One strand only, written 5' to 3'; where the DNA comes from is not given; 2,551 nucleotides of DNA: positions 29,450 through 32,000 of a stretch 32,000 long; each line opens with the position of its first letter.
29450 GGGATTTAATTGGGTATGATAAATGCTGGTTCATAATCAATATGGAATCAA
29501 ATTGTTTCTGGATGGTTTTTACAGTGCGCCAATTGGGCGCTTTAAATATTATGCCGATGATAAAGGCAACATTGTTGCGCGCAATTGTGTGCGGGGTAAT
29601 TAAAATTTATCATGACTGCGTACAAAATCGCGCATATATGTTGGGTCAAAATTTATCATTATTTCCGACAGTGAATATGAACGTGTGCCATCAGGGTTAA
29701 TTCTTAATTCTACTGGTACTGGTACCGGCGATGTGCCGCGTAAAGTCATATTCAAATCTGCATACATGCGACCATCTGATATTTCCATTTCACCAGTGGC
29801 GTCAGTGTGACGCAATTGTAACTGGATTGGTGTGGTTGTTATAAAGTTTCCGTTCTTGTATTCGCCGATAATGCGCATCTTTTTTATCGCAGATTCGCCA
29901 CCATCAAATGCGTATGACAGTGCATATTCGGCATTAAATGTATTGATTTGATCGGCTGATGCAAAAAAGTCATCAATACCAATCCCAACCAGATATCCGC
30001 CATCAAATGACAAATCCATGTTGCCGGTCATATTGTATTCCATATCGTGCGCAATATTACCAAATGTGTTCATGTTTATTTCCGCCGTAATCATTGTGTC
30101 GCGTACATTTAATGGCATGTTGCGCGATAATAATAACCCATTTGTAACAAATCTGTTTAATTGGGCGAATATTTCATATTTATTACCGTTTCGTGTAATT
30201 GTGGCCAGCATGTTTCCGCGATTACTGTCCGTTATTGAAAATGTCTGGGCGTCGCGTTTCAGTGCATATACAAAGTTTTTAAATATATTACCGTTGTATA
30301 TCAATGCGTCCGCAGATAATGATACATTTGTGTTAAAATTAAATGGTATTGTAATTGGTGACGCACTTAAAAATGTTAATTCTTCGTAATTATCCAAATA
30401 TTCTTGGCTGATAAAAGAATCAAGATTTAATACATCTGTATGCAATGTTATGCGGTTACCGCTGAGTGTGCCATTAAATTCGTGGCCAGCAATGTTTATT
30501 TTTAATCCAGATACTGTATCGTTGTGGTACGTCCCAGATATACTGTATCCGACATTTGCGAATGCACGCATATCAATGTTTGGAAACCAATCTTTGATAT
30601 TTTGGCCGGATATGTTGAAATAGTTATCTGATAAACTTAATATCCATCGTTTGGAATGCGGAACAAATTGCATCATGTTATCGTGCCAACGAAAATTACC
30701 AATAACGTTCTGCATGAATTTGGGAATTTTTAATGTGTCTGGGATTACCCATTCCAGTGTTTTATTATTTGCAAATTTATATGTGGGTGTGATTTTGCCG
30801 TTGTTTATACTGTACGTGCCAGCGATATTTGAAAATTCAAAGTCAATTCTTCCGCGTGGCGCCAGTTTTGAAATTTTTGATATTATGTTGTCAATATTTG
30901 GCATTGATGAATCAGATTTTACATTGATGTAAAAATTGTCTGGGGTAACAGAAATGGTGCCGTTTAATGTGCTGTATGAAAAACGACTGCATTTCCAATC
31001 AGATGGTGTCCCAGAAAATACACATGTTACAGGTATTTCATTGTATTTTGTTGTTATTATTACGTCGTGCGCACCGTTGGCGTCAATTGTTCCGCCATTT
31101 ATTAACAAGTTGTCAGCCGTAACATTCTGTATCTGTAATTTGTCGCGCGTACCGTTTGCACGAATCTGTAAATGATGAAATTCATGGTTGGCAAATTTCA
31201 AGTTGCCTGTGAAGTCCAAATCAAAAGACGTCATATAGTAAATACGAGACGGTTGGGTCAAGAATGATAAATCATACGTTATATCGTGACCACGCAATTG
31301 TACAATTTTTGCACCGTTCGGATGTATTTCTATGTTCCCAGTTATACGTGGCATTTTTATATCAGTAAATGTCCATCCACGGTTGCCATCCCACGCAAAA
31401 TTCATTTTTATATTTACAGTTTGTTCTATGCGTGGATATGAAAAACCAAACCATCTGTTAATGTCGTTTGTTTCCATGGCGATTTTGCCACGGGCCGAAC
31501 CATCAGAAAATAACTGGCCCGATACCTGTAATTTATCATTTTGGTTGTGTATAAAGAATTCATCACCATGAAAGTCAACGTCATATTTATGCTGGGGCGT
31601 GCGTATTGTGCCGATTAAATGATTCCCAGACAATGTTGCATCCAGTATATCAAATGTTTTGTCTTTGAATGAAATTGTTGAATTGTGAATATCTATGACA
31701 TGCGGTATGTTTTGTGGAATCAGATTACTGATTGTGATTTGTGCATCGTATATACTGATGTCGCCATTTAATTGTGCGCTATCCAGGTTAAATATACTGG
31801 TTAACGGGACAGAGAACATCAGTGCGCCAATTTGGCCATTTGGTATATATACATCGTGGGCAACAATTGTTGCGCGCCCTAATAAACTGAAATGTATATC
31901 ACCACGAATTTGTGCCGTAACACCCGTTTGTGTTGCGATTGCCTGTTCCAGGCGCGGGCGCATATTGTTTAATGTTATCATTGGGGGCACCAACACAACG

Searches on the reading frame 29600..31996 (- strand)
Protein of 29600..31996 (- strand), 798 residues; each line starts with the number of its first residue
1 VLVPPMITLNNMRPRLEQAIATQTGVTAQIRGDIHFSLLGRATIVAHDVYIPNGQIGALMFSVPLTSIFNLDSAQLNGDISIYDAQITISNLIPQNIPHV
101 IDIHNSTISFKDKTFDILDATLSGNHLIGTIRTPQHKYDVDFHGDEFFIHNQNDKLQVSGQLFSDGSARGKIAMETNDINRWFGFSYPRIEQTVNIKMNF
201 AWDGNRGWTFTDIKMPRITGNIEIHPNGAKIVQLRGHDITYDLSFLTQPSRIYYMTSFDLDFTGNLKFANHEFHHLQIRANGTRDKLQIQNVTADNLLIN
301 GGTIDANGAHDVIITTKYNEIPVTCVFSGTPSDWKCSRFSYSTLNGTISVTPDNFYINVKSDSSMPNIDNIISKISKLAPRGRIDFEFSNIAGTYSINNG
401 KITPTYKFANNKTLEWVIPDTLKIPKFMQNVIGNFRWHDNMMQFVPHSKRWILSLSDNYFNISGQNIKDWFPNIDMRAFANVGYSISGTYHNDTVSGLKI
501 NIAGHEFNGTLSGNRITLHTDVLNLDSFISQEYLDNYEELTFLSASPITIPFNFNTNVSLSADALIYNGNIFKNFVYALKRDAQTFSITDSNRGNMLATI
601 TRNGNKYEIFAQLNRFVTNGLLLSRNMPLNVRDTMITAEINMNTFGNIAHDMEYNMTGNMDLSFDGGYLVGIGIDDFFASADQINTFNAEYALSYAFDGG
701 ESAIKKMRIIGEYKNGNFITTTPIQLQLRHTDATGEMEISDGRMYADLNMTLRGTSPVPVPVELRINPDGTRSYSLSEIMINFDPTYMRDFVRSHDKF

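Call 65: find_encoding_contigs(protein=window:29600-31996:-, flank=10000, max_places=1)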
Protein window:29600-31996:- (798 aa): no gene with exactly this product is on record in the collection.
